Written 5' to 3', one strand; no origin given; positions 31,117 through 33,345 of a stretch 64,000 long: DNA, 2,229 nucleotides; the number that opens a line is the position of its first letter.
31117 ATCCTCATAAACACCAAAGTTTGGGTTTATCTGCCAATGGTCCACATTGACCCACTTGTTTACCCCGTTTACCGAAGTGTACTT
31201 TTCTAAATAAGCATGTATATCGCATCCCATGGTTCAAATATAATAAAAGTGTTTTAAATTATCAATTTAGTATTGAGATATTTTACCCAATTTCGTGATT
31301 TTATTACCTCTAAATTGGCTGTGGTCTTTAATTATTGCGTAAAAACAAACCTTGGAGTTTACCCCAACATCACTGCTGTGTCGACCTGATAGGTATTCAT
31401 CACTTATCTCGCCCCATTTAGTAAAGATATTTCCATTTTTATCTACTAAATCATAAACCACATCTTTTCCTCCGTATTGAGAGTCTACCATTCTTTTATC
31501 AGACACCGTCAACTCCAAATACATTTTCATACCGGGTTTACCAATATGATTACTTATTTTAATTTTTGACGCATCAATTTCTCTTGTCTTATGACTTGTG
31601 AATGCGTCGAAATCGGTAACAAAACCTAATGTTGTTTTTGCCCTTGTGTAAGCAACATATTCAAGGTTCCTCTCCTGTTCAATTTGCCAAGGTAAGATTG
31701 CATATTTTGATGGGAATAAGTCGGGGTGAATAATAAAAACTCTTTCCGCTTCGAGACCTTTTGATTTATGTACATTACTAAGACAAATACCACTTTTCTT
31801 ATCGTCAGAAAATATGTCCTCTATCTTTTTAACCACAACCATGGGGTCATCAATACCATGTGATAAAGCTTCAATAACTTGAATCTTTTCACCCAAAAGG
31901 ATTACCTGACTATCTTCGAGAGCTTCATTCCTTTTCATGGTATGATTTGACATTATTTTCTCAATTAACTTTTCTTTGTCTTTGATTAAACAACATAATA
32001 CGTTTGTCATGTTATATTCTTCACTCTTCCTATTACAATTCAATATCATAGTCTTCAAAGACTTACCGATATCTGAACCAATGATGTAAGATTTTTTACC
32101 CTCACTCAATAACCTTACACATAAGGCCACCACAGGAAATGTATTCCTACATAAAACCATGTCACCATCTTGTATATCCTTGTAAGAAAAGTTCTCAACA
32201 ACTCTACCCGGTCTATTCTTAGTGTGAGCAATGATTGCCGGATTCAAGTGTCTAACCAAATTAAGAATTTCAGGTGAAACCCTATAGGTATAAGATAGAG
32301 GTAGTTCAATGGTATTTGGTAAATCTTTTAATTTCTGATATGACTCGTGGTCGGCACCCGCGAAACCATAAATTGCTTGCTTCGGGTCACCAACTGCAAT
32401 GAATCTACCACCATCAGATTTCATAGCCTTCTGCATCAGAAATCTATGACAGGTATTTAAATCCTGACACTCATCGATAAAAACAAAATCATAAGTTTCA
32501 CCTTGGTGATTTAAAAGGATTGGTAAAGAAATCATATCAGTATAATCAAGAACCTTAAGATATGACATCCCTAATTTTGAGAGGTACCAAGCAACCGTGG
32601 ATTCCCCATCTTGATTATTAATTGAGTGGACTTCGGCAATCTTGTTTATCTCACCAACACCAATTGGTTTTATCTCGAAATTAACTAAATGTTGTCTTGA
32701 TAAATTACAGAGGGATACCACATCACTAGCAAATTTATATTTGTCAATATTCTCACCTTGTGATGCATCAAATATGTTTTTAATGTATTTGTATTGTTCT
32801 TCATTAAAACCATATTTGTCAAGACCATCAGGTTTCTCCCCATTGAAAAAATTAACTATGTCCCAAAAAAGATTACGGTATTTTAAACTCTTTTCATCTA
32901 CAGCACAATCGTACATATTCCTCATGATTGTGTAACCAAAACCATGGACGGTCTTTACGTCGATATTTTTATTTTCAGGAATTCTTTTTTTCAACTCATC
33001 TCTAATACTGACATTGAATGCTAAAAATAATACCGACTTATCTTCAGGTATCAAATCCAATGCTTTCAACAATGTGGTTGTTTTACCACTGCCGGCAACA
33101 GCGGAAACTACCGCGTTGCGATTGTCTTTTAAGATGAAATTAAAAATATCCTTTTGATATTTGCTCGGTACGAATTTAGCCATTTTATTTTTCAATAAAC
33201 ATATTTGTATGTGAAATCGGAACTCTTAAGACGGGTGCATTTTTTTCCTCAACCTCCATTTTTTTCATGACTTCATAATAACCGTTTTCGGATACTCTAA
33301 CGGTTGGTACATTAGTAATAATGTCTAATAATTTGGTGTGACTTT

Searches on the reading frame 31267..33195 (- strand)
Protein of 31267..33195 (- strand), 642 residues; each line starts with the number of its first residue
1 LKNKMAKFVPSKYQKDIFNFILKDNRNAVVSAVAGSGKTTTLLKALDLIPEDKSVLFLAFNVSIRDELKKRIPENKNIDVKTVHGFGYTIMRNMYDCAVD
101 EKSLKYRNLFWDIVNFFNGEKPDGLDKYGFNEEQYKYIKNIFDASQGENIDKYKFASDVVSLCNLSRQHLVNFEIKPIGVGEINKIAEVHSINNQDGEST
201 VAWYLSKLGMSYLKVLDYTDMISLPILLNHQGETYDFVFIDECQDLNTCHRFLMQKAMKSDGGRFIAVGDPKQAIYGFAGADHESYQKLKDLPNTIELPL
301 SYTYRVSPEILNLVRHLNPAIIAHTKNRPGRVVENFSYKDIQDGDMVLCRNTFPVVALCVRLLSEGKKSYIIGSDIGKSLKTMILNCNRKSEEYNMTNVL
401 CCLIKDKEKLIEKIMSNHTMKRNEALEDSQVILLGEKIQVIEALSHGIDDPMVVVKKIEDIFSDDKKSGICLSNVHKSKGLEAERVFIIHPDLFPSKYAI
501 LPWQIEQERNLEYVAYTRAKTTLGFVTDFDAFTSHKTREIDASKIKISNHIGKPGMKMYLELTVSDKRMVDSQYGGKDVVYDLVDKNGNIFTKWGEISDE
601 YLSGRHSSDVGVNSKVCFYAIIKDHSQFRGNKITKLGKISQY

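Call 9: search_protein_families(library=pfam, proteins=[window:31267-33195:-], max_evalue=0.01)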
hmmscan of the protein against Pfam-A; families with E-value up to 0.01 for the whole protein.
window:31267-33195:- (642 aa): 11 families
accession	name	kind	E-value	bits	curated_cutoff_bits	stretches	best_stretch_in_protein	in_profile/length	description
PF00580.27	UvrD-helicase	-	3.4e-24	86.4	23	1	21-291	9-268/271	UvrD/REP helicase N-terminal domain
PF13245.12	AAA_19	-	9.7e-13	48.9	25.1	1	24-278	10-133/134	AAA domain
PF13361.12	UvrD_C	-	1e-11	45.3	25.6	1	459-523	277-343/350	UvrD-like helicase C-terminal domain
PF01443.25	Viral_helicase1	-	1.1e-11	45.5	21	1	29-91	2-55/228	Viral superfamily 1 RNA helicase core domain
PF13538.12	UvrD_C_2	-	7.9e-10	38.9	27.4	1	470-525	2-51/52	UvrD-like helicase C-terminal domain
PF13604.12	AAA_30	-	4.4e-07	30.3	27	1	12-90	4-80/191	AAA domain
PF04851.21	ResIII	-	1.2e-05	25.8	22.5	1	9-78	3-79/164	Type III restriction enzyme, res subunit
PF09848.15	SLFN-g3_helicase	-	0.0011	18.8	24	0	28-78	4-57/354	Schlafen group 3, DNA/RNA helicase domain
PF02399.21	Herpes_ori_bp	-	0.0014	17.2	20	1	28-80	52-106/820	Origin of replication binding protein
PF13479.12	AAA_24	-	0.003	17.9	27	0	26-114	3-73/195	AAA domain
PF00270.35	DEAD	-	0.0049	17.1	26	0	12-58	2-51/167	DEAD/DEAH box helicase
